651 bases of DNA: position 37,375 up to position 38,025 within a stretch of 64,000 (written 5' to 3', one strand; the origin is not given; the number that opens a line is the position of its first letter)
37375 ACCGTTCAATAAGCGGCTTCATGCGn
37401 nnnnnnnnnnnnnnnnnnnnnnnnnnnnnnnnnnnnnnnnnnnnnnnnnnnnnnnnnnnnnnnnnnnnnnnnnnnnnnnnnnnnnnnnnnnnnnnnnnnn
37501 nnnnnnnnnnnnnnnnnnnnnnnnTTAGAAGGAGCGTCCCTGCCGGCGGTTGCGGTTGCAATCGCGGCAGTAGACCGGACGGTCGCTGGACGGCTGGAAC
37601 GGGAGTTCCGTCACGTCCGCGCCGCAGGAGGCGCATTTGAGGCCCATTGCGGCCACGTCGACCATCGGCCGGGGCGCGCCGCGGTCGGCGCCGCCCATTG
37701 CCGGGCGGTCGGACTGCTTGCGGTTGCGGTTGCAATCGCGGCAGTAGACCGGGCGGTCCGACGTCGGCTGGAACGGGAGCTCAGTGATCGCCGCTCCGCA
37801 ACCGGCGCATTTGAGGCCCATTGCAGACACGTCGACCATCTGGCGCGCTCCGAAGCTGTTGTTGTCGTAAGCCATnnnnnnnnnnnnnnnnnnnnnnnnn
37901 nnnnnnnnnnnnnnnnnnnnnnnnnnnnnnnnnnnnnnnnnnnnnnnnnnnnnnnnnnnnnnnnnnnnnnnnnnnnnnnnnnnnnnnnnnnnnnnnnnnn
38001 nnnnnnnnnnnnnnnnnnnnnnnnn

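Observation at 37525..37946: Tandemly duplicated double-zinc-ribbon gene with 150-bp intragenic DNA repeat and a perfect palindromic operator candidate upstream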

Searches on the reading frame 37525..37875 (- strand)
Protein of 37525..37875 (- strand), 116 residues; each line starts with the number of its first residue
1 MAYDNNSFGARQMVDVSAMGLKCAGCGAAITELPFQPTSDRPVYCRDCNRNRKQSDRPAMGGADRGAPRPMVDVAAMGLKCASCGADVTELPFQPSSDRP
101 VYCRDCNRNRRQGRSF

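Call 3: search_protein_families(library=pfam, proteins=[window:37525-37875:-], max_evalue=10)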
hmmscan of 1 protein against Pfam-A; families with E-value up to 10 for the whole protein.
window:37525-37875:- (116 aa): 31 families (the best 25 are shown)
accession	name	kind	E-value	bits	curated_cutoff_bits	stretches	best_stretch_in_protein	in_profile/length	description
PF23477.1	zf_Tbcl_2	-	2.9e-26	91.3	27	2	80-111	7-37/37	Probable treble clef zinc finger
PF21326.4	KDM6_GATAL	-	3.5e-05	24.1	27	2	81-111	12-45/59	KDM6, GATA-like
PF25206.1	DUF7836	-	0.00017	21.8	26.7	2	75-111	4-41/59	Domain of unknown function (DUF7836)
PF09723.15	Zn_ribbon_8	-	0.00032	21.1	34.4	2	80-108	7-34/41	Zinc ribbon domain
PF14599.11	zinc_ribbon_6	-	0.011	16.1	27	0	11-27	38-54/59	Zinc-ribbon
PF00412.28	LIM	-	0.02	15.6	22.9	2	21-49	27-54/58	LIM domain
PF05077.17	DUF678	-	0.025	15.2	24.1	1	18-33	55-70/74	Protein of unknown function (DUF678)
PF00130.28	C1_1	-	0.034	14.4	26.5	1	35-86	3-36/53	Phorbol esters/diacylglycerol binding domain (C1 domain)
PF02565.21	RecO_C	-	0.037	14.2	22.1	2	80-114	70-103/157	Recombination protein O C terminal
PF19108.5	DUF5795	-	0.043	14.3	27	1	79-107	37-68/74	Family of unknown function (DUF5795)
PF19474.4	DUF6011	-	0.049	13.6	26.6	2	39-50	5-16/37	Family of unknown function (DUF6011)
PF24451.1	DUF7567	-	0.055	13.8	27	1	79-108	17-42/131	Family of unknown function (DUF7567)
PF24458.1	DUF7573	-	0.072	13.5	30.2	2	77-107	10-37/39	Domain of unknown function (DUF7573)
PF05864.17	Chordopox_RPO7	-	0.087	13.5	27.5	1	79-92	5-18/63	Chordopoxvirus DNA-directed RNA polymerase 7 kDa polypeptide (RPO7)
PF10825.13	DUF2752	-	0.096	13.2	27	1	19-28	7-16/49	Protein of unknown function (DUF2752)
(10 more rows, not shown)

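Call 4: search_protein_families(library=ncbifam, proteins=[window:37525-37875:-], max_evalue=10)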
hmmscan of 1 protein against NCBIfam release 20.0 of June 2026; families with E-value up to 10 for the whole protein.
window:37525-37875:- (116 aa): 12 families
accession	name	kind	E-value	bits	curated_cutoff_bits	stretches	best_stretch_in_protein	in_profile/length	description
TIGR04272.1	cxxc_cxxc_Mbark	domain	2e-26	91.4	36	2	80-111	7-37/37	CxxC-x17-CxxC domain-containing protein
NF047912.1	ECs_2282_CxxC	subfamily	0.00028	20.7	37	2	79-108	3-35/60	ECs_2282 family putative zinc-binding protein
TIGR02605.1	CxxC_CxxC_SSSS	subfamily_domain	0.0063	16.6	31.3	2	80-109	7-35/52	FmdB family zinc ribbon protein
TIGR03820.1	lys_2_3_AblA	equivalog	0.012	14.4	525.4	2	41-58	118-135/417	lysine 2,3-aminomutase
NF038088.1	anchor_synt_D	exception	0.094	12.2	240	1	74-111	79-116/194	protein sorting system archaetidylserine decarboxylase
NF010368.0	PRK13795.1-3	equivalog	0.23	9.7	588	2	73-107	19-53/635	hypothetical protein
NF045730.1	VlpC_Nterm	exception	0.27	11.5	160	0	71-98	17-44/87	variant surface lipoprotein VlpC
NF041070.1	carrier_LysW_Arch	domain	0.33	11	75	1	78-106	2-29/57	alpha-aminoadipate/glutamate carrier protein LysW/ArgW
NF041201.1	recomb_XisF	equivalog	0.43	9.5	375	1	79-112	298-332/465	fdxN element excision recombinase XisF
NF052237.1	biotin_BsaP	equivalog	2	8.5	39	2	23-51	2-35/53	biotin synthase auxiliary protein BsaP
NF001629.0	PRK00415.1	equivalog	5.8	6.5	70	1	74-88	29-43/62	30S ribosomal protein S27e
TIGR03146.1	cyt_nit_nrfB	equivalog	6.2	7.1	166.6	0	73-85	104-116/145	cytochrome c nitrite reductase pentaheme subunit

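Call 10: find_homologous_proteins(query=window:37525-37875:-)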
Query window:37525-37875:- (116 aa): 792 proteins with E <= 0.001 among 1047 candidates; the best 120 are listed.
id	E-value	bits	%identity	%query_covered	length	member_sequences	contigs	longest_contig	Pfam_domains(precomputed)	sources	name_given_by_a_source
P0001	2.0e-65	236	92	100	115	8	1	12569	PF21326.5,PF23477.2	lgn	-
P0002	5.0e-60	219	84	100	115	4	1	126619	PF23477.2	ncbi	-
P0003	6.8e-55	202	81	100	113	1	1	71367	PF23477.2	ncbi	-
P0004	3.2e-46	174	72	96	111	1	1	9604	PF26040.1,PF23477.2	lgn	-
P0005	2.9e-45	171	66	88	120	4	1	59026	PF23477.2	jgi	jgi:CxxC-x17-CxxC domain-containing protein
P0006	2.6e-44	168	67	97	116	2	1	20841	PF23477.2,PF26408.2,PF25206.2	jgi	-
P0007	4.5e-44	167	73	95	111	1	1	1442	PF23477.2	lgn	-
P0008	6.9e-44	167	76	85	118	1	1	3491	PF23477.2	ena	-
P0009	7.4e-44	166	67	97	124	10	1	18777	PF23477.2,PF26408.2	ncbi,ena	-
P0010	8.2e-44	166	65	96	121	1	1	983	PF21326.5,PF23477.2,PF26408.2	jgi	-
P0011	5.8e-43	164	62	97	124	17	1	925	PF21326.5,PF23477.2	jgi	jgi:CxxC-x17-CxxC domain-containing protein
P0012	1.9e-41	159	65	99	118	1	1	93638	PF23477.2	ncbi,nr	ncbi:zinc-binding protein [Candidatus Uhrbacteria bacterium]|nr:zinc-binding protein [Candidatus Uhr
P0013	9.0e-41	156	65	96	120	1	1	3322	PF23477.2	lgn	-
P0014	9.2e-41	156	67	96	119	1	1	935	PF23477.2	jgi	-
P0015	1.7e-39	152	64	92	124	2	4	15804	PF21326.5,PF23477.2,PF26787.1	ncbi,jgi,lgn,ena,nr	ncbi:MAG TPA: CxxC-x17-CxxC domain-containing protein [Patescibacteria group bacterium]|nr:CxxC-x17-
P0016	3.4e-38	148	64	97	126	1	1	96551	PF23477.2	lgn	-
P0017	6.6e-38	147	63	91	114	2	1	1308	PF23477.2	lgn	-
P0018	1.5e-37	146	59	97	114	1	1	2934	PF23477.2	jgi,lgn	-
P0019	5.9e-37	144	59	97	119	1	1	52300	PF23477.2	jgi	jgi:CxxC-x17-CxxC domain-containing protein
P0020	7.6e-37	144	64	89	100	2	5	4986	PF23477.2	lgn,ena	-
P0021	8.0e-37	144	61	97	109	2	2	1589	PF21326.5,PF23477.2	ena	-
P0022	1.1e-36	143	71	84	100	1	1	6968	PF23477.2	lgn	-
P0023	2.5e-36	142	62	98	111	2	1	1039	PF26040.1,PF21326.5,PF23477.2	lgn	-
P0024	6.3e-36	141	55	97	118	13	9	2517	PF23477.2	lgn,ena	-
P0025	2.5e-35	139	59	93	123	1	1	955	PF21326.5,PF23477.2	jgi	jgi:CxxC-x17-CxxC domain-containing protein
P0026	2.0e-33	133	57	91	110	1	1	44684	PF23477.2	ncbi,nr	ncbi:hypothetical protein HZA86_03985 [Candidatus Uhrbacteria bacterium]|nr:hypothetical protein [Ca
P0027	1.0e-32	130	59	85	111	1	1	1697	PF23477.2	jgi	-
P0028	7.9e-31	124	50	91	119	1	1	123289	PF26040.1,PF23477.2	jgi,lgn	-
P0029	1.1e-30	124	57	94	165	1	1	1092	PF23477.2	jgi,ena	-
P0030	2.1e-29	120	61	87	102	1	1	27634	PF21326.5,PF23477.2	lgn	-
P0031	3.3e-29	119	56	89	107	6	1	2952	PF23477.2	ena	-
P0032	1.5e-28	117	56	96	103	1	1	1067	PF23477.2,PF26408.2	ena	-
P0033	1.5e-28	117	59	94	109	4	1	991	PF23477.2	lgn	-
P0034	4.4e-28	116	56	91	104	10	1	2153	PF23477.2,PF25206.2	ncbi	ncbi:MAG: CxxC-x17-CxxC domain-containing protein [Patescibacteria group bacterium]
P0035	5.8e-28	115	60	92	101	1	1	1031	PF23477.2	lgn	-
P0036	6.8e-28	115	55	90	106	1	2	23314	PF23477.2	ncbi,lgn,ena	-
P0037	7.4e-28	115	50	93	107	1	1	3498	PF23477.2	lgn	-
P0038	8.3e-28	115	56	92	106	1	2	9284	PF23477.2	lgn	-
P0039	8.7e-28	115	56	91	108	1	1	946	PF23477.2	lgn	-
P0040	9.0e-28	115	54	92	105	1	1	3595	PF23477.2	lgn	-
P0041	1.8e-27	114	57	88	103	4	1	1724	PF26040.1,PF23477.2,PF25206.2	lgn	-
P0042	2.1e-27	113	55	96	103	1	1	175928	PF23477.2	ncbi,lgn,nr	ncbi:hypothetical protein EPN28_03340 [Patescibacteria group bacterium]|nr:MAG: hypothetical protein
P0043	2.2e-27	113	56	92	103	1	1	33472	PF23477.2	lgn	-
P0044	2.6e-27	113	55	96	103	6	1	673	PF23477.2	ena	-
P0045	3.0e-27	113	56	91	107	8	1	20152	PF26040.1,PF23477.2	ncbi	-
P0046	3.2e-27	113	58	89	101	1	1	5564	PF23477.2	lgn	-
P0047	3.4e-27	113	54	94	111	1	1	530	PF26040.1,PF23477.2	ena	-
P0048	3.5e-27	113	55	91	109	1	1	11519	PF23477.2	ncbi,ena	-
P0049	3.8e-27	113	60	92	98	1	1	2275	PF23477.2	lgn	-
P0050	4.1e-27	112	56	89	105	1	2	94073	PF23477.2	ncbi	-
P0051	4.2e-27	112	56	92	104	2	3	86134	PF23477.2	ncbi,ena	-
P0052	4.4e-27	112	58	92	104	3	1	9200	PF23477.2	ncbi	ncbi:MAG: CxxC-x17-CxxC domain-containing protein [Patescibacteria group bacterium]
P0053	4.9e-27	112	54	92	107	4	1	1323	PF23477.2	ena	-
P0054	5.8e-27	112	54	91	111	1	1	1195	PF26040.1,PF23477.2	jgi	-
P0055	6.3e-27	112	55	96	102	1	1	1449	PF23477.2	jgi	-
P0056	6.8e-27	112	58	91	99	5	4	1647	PF23477.2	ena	-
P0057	7.0e-27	112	54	92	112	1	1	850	PF23477.2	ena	-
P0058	7.1e-27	112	56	89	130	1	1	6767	PF23477.2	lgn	-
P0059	8.1e-27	111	54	91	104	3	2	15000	PF23477.2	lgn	-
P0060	1.0e-26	111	55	91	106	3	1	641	PF23477.2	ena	-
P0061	1.1e-26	111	54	92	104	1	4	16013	PF23477.2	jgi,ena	jgi:CxxC-x17-CxxC domain-containing protein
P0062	1.3e-26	111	55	87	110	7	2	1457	PF23477.2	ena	-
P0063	1.4e-26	111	52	91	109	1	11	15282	PF23477.2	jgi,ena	-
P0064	1.4e-26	111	55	92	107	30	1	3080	PF23477.2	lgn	-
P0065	1.5e-26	111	57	87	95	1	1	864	PF26040.1,PF23477.2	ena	-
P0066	1.6e-26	110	51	92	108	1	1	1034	PF23477.2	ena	-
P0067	1.8e-26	110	52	97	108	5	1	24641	PF23477.2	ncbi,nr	ncbi:MAG: zinc-binding protein [Candidatus Magasanikbacteria bacterium]|nr:zinc-binding protein [Can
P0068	1.8e-26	110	55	92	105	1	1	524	PF23477.2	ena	-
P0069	2.1e-26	110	51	91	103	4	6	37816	PF23477.2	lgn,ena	-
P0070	2.2e-26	110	53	97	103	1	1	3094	PF23477.2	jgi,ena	jgi:CxxC-x17-CxxC domain-containing protein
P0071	2.2e-26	110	54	96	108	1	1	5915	PF23477.2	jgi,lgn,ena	-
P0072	2.2e-26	110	51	97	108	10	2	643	PF23477.2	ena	-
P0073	2.4e-26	110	55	91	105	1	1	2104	PF26040.1,PF23477.2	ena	-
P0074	2.4e-26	110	52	91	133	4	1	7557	PF23477.2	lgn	-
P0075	2.5e-26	110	52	97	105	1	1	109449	PF23477.2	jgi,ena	-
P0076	2.7e-26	110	56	92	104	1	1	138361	PF23477.2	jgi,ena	-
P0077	2.9e-26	110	49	96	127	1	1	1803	PF23477.2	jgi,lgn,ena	-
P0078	3.1e-26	110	58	91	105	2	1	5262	PF26040.1,PF23477.2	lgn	-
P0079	3.1e-26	110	52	92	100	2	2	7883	PF23477.2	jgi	jgi:CxxC-x17-CxxC domain-containing protein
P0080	3.1e-26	110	51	91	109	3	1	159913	PF23477.2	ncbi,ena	-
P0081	3.3e-26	109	52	89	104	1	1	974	PF23477.2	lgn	-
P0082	3.5e-26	109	54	91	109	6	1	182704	PF23477.2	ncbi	-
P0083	3.5e-26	109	57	90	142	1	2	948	PF23477.2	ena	-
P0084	3.9e-26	109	54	92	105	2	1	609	PF23477.2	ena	-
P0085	4.4e-26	109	52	91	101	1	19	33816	PF23477.2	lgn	-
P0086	4.8e-26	109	53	92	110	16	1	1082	PF23477.2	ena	-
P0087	5.1e-26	109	54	91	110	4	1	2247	PF23477.2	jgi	jgi:CxxC-x17-CxxC domain-containing protein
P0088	5.6e-26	109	66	71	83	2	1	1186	PF21326.5,PF23477.2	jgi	jgi:CxxC-x17-CxxC domain-containing protein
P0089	5.9e-26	109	58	91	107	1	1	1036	PF26040.1,PF23477.2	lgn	-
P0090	9.1e-26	108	58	88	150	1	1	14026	PF23477.2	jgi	jgi:CxxC-x17-CxxC domain-containing protein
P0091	9.5e-26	108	53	84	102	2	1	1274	PF23477.2,PF25206.2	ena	-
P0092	1.1e-25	108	57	92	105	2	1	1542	PF26040.1,PF23477.2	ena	-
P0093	1.3e-25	108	53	91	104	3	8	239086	PF23477.2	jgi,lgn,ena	-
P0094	1.3e-25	108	58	78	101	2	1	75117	PF23477.2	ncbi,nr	ncbi:MAG: zinc-binding protein [Candidatus Magasanikbacteria bacterium]|nr:zinc-binding protein [Can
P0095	1.5e-25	107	51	97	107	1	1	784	PF23477.2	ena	-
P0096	1.7e-25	107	53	92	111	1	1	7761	PF23477.2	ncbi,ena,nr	ncbi:MAG: hypothetical protein Q7S24_00415 [bacterium]|nr:hypothetical protein [bacterium]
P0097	2.0e-25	107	50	87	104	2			PF23477.2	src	-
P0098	2.0e-25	107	53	96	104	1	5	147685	PF23477.2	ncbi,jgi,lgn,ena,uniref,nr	ncbi:MAG: zinc-binding protein [Candidatus Magasanikbacteria bacterium CG10_big_fil_rev_8_21_14_0_10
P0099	2.1e-25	107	51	91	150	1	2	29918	PF23477.2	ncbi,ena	-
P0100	2.2e-25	107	52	92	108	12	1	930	PF23477.2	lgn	-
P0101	2.2e-25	107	56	85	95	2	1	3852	PF26040.1,PF23477.2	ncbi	-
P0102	2.2e-25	107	56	91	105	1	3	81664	PF23477.2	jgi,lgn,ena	jgi:CxxC-x17-CxxC domain-containing protein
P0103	2.4e-25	107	52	80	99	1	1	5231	PF23477.2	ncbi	-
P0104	2.6e-25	107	52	92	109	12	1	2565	PF23477.2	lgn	-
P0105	2.9e-25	106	51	92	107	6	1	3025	PF23477.2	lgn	-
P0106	3.4e-25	106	56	87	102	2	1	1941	PF23477.2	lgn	-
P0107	3.8e-25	106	57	89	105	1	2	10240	PF23477.2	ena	-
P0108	4.7e-25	106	52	91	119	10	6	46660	PF23477.2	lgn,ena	-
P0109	7.5e-25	105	53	91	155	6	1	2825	PF23477.2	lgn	-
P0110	8.3e-25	105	52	91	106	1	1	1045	PF26040.1,PF23477.2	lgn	-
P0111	8.7e-25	105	52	92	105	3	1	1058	PF26040.1,PF23477.2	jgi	-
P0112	9.0e-25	105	54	92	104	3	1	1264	PF23477.2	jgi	jgi:CxxC-x17-CxxC domain-containing protein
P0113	9.2e-25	105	55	84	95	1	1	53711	PF23477.2,PF00412.29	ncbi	-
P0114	9.9e-25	105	56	92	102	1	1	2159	PF23477.2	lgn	-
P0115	1.0e-24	105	53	91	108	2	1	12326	PF23477.2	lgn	-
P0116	1.2e-24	104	52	92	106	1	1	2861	PF23477.2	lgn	-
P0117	1.2e-24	104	53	92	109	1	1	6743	PF23477.2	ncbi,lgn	-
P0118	1.3e-24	104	51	92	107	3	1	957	PF23477.2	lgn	-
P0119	1.8e-24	104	54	91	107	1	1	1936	PF23477.2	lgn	-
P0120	1.9e-24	104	49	91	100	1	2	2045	PF23477.2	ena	-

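Call 15: find_encoding_contigs(protein=window:37525-37875:-, flank=5000, max_places=4)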
Protein window:37525-37875:- (116 aa): no gene with exactly this product is on record in the collection.

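Call 16: find_related_loci(query=window:37525-37875:-, collection=genome_contigs, flank=3000)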
Query window:37525-37875:- (116 aa) in genome_contigs; peptide patterns used: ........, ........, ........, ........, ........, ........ (x = any residue, [..] = any of these).
599 stretches matched a pattern (row limit reached: there are more); 20 encode a relative of the query (tblastn E <= 1e-3); 20 distinct loci.
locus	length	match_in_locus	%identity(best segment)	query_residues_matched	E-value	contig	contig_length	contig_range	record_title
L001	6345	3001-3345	94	1-116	7e-71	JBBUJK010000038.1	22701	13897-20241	MAG: Patescibacteria group bacterium isolate H41-bin083_1 H41_bin083_1_000000000038, whole genome shotgun sequence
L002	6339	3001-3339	81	1-116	1e-58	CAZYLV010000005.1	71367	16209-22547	MAG TPA_asm: uncultured Gammaproteobacteria bacterium isolate SRP323723_co1_106 genome assembly, contig: NODE_335_length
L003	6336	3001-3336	74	1-112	8e-49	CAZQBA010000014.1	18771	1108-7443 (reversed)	MAG TPA_asm: uncultured Gammaproteobacteria bacterium isolate binchicken_co128_169 genome assembly, contig: NODE_2268_le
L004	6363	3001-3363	67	1-112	9e-49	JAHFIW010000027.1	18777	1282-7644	MAG: bacterium isolate nzgw371 NODE_4040_length_18778_cov_4.103232, whole genome shotgun sequence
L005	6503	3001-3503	68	1-113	6e-46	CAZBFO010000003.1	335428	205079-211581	MAG TPA_asm: uncultured Gammaproteobacteria bacterium isolate binchicken_co185_196 genome assembly, contig: NODE_31_leng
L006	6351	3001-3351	65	1-113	1e-45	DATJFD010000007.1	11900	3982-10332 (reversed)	MAG TPA_asm: Candidatus Binatia bacterium isolate SMAG_U15450 k141_11095720, whole genome shotgun sequence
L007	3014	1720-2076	62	1-113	2e-44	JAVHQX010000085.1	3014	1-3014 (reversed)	MAG: Patescibacteria group bacterium isolate WB02no13_65_8 NODE_23856_length_3014_cov_4.955728, whole genome shotgun seq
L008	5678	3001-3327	56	1-112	5e-36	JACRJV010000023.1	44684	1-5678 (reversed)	MAG: Candidatus Uhrbacteria bacterium isolate NC_groundwater_1838_Pr3_B-0.1um_52_12 SR-2_scaffold_141_3451408, whole gen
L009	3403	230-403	85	1-112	1e-24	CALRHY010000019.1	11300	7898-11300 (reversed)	MAG: Candidatus Uhrbacteria bacterium RIFOXYB12_FULL_58_10 isolate MaH-04nov19-253 genome assembly, contig: MaH-04nov19-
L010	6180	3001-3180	80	1-112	5e-23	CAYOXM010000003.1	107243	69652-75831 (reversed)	MAG TPA_asm: uncultured Gammaproteobacteria bacterium isolate SRP237561_co1_396 genome assembly, contig: NODE_232_length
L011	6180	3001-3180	78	1-112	2e-22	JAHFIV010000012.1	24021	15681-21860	MAG: bacterium isolate nzgw370 NODE_869_length_24022_cov_3.219907, whole genome shotgun sequence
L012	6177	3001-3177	68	1-112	3e-21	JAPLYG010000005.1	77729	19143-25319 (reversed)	MAG: Candidatus Parcubacteria bacterium isolate LacPavin_0920_SED5_MAG_38_14 LacPavin_0920_SED5_scaffold_740776, whole g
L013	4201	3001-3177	69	1-112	3e-21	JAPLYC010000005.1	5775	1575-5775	MAG: Candidatus Parcubacteria bacterium isolate LacPavin_0920_SED3_MAG_40_21 LacPavin_0920_SED3_scaffold_1722431, whole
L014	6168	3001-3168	66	3-112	6e-21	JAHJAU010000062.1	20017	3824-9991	MAG: Patescibacteria group bacterium isolate Modern_marine.mb.227 Modern_marine.mb.227_k141_1666278, whole genome shotgu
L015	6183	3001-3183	66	1-115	1e-20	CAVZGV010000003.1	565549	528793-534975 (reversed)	MAG: Candidatus Falkowbacteria bacterium isolate MFD04716.bin.1.162 genome assembly, contig: contig_23783, whole genome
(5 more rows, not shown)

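Call 17: find_encoding_contigs(protein=P0002, flank=4000, max_places=2)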
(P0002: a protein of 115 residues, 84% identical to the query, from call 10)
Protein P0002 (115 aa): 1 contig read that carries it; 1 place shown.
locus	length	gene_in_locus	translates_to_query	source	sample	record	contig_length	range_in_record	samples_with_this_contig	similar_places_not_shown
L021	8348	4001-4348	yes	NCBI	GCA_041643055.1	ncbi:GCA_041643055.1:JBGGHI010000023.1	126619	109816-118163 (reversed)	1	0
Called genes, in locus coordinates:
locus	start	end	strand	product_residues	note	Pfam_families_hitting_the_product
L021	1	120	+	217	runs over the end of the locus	-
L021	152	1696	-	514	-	PF13506:Glyco_transf_21, PF00535:Glycos_transf_2, PF13641:Glyco_tranf_2_3, PF03552:Cellulose_synt (faint), PF13632:Glyco_trans_2_3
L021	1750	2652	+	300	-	PF00730:HhH-GPD, PF00633:HHH (faint)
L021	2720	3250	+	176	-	-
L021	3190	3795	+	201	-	-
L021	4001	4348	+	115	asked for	PF23477:zf_Tbcl_2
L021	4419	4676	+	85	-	-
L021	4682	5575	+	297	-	-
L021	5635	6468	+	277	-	-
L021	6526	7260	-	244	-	PF18306:LDcluster4, PF03641:Lysine_decarbox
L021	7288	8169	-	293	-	PF00009:GTP_EFTU (faint), PF03193:RsgA_GTPase (faint), PF00350:Dynamin_N (faint), PF01926:MMR_HSR1, PF02421:FeoB_N, PF04548:AIG1, PF07650:KH_2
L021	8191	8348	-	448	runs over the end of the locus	PF05958:tRNA_U5-meth_tr, PF05175:MTS, PF09445:Methyltransf_15 (weak), PF13847:Methyltransf_31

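Call 18: find_encoding_contigs(protein=P0001, flank=4000, max_places=2)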
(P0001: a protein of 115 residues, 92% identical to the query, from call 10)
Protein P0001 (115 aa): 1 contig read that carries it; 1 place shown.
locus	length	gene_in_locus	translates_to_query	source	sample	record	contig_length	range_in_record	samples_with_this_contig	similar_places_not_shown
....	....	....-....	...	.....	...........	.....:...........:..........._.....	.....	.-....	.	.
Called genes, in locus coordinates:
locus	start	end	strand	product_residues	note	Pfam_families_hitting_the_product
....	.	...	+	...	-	?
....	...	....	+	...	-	-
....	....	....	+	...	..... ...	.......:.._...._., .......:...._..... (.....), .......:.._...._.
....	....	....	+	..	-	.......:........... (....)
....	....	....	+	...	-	-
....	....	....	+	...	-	-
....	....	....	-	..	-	-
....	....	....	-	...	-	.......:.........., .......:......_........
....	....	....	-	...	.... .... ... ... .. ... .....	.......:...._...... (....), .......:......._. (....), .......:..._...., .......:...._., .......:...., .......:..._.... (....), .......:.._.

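Call 33: find_related_loci(query=A2, collection=metagenome_contigs, flank=1500)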
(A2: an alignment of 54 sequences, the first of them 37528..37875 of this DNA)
Query A2 (116 aa) in metagenome_contigs; peptide patterns used: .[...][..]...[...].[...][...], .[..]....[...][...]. (x = any residue, [..] = any of these).
600 stretches matched a pattern (row limit reached: there are more); 587 encode a relative of the query (tblastn E <= 1e-3); the best 80 are kept; 80 distinct loci.
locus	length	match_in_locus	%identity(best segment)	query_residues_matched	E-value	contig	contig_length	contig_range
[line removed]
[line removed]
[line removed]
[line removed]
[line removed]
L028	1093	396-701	53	1-114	6e-31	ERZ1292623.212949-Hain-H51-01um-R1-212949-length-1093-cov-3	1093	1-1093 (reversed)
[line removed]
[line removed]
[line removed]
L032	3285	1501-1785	50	7-114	2e-28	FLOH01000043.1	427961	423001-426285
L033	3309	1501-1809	50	1-115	4e-28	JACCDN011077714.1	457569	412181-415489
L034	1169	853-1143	55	11-111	2e-28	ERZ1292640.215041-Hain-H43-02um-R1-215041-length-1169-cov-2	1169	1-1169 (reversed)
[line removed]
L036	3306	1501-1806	46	1-111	4e-27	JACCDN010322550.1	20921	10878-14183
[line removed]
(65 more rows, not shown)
